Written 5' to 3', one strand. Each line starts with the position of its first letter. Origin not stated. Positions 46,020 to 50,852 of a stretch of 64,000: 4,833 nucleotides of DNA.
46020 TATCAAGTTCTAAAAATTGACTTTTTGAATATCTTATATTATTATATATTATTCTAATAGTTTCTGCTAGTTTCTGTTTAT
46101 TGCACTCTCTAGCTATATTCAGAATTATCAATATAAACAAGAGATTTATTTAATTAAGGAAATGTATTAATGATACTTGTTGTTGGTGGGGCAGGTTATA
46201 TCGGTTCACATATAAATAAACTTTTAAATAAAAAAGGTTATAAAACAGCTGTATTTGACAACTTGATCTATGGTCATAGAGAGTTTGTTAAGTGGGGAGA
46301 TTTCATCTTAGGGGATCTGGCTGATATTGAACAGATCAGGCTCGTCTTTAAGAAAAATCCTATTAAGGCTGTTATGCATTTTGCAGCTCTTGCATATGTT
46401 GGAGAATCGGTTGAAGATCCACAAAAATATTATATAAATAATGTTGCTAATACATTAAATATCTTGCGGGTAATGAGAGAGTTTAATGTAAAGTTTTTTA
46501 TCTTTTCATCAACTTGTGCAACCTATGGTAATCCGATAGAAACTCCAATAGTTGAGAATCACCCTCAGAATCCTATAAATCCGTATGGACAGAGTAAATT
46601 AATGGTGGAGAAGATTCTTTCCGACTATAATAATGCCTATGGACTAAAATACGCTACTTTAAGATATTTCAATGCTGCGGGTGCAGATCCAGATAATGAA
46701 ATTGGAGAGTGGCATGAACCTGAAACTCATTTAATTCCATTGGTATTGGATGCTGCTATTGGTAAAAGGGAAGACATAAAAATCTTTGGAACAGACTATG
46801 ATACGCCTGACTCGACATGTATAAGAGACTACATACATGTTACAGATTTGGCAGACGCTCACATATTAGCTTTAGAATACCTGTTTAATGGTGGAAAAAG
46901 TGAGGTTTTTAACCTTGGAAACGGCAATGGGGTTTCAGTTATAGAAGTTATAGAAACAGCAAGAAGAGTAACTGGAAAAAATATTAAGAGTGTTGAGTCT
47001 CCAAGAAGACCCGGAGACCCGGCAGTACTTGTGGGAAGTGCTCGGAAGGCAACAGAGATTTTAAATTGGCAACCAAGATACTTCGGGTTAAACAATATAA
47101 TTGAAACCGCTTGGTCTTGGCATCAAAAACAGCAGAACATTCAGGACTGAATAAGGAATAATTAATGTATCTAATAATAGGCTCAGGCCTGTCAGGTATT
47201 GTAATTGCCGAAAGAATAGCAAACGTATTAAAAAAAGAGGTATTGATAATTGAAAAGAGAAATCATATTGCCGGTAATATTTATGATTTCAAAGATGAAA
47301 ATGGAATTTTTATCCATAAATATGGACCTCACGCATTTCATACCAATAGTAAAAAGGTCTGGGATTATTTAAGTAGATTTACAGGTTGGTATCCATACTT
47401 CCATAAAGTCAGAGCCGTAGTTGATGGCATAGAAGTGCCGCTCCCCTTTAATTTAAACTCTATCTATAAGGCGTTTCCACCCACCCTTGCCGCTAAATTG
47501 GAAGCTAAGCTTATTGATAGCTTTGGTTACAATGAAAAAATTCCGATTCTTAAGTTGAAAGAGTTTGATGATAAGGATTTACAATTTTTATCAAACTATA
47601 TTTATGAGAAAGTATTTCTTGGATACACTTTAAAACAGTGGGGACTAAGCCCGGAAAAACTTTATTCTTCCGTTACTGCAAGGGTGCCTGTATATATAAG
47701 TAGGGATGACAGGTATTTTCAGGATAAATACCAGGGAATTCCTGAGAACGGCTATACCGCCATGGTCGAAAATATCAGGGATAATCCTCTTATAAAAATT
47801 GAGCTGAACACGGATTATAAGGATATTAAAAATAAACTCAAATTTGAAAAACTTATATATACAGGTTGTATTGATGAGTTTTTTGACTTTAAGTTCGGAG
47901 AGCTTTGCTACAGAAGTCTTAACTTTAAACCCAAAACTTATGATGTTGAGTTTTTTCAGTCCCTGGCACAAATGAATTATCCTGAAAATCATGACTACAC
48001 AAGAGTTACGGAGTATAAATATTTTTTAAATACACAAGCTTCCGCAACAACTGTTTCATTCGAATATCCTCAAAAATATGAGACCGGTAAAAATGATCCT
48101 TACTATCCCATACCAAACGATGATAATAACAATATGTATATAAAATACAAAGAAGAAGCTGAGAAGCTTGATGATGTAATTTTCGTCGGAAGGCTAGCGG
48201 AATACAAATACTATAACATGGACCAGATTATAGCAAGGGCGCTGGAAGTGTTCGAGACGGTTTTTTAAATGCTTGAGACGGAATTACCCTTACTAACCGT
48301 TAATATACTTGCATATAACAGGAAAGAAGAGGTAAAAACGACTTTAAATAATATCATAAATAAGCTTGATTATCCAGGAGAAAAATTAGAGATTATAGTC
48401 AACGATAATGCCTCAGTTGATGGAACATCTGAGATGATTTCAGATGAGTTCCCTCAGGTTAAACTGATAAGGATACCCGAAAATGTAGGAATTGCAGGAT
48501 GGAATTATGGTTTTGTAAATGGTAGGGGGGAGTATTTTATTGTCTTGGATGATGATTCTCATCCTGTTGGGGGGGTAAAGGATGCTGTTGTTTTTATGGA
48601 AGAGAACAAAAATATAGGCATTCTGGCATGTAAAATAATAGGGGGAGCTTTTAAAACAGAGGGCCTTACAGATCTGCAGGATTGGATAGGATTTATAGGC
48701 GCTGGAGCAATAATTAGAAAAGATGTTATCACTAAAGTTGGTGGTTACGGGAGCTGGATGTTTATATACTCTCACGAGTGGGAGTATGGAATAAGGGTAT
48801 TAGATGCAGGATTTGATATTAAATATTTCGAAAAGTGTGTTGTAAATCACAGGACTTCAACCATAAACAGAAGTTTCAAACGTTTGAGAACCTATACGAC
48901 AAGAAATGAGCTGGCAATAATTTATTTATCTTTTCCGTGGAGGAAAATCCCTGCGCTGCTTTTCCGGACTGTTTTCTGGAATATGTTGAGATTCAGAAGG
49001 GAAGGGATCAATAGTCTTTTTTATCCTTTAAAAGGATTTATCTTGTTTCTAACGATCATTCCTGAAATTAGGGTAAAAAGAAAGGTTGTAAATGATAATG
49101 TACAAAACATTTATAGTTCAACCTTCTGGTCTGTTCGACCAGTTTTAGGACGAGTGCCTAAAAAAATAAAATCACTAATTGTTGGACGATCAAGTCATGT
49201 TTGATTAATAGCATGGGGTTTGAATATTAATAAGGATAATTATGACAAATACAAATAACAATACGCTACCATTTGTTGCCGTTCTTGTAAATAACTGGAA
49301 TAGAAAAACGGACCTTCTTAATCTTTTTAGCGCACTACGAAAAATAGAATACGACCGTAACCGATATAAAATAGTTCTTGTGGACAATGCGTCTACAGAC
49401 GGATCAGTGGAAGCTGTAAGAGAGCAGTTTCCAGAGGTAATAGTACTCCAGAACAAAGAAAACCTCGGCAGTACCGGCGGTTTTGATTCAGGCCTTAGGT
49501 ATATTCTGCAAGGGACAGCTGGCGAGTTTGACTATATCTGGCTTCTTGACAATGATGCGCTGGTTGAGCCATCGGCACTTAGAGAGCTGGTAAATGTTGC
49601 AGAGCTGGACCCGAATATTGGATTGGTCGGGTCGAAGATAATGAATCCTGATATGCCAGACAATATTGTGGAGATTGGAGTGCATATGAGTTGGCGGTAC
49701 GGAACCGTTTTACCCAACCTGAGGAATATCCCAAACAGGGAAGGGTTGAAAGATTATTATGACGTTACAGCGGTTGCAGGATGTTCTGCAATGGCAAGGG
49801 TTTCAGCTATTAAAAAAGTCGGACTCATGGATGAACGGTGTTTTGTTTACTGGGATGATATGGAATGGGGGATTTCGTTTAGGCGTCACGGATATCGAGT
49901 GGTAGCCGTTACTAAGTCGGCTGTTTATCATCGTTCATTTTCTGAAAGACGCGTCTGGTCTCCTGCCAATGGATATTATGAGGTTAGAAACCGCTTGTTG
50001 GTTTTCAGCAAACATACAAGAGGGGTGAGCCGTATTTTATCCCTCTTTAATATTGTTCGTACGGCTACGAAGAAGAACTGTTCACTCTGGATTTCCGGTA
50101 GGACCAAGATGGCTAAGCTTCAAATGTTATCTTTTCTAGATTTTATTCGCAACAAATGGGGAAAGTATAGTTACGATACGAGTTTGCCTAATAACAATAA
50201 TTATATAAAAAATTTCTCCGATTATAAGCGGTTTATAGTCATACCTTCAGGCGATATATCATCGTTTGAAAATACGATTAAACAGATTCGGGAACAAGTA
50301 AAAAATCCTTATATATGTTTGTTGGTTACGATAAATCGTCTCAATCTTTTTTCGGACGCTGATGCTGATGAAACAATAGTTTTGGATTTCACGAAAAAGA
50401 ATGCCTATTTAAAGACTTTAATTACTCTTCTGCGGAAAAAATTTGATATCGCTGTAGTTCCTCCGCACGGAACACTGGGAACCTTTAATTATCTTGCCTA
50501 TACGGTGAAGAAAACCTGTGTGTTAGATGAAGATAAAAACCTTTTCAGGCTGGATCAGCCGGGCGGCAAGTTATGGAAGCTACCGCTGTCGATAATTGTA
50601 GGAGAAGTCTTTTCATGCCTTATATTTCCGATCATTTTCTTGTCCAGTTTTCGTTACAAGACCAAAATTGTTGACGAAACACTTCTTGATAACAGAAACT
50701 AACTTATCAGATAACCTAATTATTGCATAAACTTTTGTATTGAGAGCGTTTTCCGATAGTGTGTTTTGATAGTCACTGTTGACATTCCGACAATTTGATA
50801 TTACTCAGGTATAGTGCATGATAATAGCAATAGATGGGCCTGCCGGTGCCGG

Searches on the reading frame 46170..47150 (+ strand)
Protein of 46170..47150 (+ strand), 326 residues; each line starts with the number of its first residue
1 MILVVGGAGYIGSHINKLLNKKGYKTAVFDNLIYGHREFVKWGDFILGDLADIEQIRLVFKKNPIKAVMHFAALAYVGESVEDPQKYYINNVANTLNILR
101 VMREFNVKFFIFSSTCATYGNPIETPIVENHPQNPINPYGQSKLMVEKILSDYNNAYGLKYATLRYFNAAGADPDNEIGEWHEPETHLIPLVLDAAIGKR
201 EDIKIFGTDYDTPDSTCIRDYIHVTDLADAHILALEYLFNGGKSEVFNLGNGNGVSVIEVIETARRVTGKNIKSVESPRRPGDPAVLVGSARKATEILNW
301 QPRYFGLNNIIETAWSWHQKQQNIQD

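Call 99: search_protein_families(library=pfam, proteins=[window:46170-47150:+], max_evalue=0.00001)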
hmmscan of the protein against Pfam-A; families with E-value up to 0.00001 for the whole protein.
window:46170-47150:+ (326 aa): 6 families
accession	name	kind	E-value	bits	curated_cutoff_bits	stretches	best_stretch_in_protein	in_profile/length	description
PF01370.27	Epimerase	-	3e-57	194.2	20.9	1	2-250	1-240/240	NAD dependent epimerase/dehydratase family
PF16363.11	GDP_Man_Dehyd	-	9e-51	173.7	27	1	3-304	1-323/332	GDP-mannose 4,6 dehydratase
PF01073.25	3Beta_HSD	-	1.9e-15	57.1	22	1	3-155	1-162/280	3-beta hydroxysteroid dehydrogenase/isomerase family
PF04321.23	RmlD_sub_bind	-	5.2e-13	49.1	27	1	2-155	3-141/287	RmlD substrate binding domain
PF02719.21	Polysacc_synt_2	-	7e-13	48.8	20.2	1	2-171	1-173/293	Polysaccharide biosynthesis protein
PF07993.18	NAD_binding_4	-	9.1e-06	25.4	20.1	0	63-171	87-209/258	Male sterility protein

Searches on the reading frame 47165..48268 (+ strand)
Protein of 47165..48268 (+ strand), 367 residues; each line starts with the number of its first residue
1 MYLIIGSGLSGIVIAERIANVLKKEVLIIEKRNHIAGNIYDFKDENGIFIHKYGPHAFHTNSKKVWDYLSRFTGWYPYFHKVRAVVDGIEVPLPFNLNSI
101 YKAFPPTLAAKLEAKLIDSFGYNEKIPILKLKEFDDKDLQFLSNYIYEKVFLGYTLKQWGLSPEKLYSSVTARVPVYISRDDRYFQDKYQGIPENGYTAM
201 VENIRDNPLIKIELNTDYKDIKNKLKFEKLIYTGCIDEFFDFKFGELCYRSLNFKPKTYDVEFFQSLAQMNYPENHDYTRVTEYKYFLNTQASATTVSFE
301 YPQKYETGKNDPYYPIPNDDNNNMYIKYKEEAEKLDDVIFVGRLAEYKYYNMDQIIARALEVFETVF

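Call 99: search_protein_families(library=pfam, proteins=[window:47165-48268:+], max_evalue=0.00001)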
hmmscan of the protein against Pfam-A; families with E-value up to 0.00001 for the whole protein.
window:47165-48268:+ (367 aa): 2 families
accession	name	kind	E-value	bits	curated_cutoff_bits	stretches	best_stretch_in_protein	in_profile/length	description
PF03275.19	GLF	-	1.9e-74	250.2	26.3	1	149-349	1-203/203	UDP-galactopyranose mutase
PF13450.12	NAD_binding_8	-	1.6e-18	67.2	21.9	1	4-72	1-68/68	NAD(P)-binding Rossmann-like domain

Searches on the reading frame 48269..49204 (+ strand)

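Call 99: search_protein_families(library=pfam, proteins=[window:48269-49204:+], max_evalue=0.00001)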
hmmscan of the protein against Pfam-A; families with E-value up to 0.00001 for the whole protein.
window:48269-49204:+ (311 aa): 2 families
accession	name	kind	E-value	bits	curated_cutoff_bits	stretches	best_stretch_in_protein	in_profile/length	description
PF00535.33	Glycos_transf_2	-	2.2e-16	60.7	23.3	1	11-116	2-110/168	Glycosyl transferase family 2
PF13641.12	Glyco_tranf_2_3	-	9.5e-09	36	27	0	9-97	3-97/230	Glycosyltransferase like family 2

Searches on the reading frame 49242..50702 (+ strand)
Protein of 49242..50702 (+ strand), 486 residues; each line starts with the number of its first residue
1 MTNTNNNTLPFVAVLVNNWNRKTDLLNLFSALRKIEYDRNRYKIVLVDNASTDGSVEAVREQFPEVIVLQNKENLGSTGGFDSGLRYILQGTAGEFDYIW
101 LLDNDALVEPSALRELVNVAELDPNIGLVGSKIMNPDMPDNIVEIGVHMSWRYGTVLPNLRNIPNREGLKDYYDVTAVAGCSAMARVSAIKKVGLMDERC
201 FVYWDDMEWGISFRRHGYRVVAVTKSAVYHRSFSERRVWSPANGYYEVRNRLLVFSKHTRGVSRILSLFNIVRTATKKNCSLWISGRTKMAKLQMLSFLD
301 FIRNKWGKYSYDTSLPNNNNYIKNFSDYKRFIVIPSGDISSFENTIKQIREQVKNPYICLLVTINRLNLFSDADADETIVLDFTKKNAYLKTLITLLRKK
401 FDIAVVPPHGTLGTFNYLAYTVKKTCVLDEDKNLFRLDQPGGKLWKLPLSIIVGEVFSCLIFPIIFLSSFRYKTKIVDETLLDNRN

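Call 99: search_protein_families(library=pfam, proteins=[window:49242-50702:+], max_evalue=0.00001)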
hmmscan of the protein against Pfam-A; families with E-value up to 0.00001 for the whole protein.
window:49242-50702:+ (486 aa): 3 families
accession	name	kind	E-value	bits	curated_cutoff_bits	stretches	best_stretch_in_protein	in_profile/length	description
PF00535.33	Glycos_transf_2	-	9.6e-18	65.1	23.3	1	14-193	2-167/168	Glycosyl transferase family 2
PF13641.12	Glyco_tranf_2_3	-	1.9e-16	61.2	27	1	12-231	3-212/230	Glycosyltransferase like family 2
PF13632.12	Glyco_trans_2_3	-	3.8e-08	33.8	27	1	98-232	1-125/198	Glycosyl transferase family group 2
